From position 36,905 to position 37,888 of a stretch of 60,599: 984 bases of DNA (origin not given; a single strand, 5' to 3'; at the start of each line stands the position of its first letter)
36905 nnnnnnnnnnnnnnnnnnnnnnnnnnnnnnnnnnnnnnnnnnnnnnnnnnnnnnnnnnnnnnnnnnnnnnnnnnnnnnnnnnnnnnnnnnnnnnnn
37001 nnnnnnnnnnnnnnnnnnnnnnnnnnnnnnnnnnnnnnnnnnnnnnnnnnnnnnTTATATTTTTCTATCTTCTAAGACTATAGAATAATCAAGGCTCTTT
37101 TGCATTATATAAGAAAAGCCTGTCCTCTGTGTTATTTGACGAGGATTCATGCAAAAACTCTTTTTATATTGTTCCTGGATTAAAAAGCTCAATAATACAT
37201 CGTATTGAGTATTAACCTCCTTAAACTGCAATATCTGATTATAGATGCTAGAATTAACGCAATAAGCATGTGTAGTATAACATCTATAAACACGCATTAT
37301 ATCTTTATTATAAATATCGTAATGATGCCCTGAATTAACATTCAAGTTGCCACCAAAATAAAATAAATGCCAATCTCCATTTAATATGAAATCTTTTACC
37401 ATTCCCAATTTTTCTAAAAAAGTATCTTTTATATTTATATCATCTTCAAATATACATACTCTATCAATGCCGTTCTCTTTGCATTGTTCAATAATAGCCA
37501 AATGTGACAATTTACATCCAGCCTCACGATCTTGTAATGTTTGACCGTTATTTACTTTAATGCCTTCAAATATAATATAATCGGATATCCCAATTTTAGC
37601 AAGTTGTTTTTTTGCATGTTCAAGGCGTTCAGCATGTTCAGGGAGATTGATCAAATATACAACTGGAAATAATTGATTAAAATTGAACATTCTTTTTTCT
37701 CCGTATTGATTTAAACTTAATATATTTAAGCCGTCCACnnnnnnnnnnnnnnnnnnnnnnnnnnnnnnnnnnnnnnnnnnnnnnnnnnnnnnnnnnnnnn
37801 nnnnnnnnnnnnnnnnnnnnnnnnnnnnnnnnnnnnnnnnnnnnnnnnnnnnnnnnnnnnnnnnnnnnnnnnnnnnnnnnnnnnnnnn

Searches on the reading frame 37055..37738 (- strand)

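Call 34: search_protein_families(library=phrogs, proteins=[window:37055-37738:-], max_evalue=0.00001)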
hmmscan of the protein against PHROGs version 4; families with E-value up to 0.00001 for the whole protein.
window:37055-37738:- (227 aa): 2 families
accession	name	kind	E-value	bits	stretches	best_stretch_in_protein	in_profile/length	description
phrog_2835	-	moron, auxiliary metabolic gene and host takeover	2.3e-10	41.2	1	15-106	8-111/280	glucosyltransferase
phrog_24091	-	unknown function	3.1e-09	37.8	1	24-180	8-155/238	-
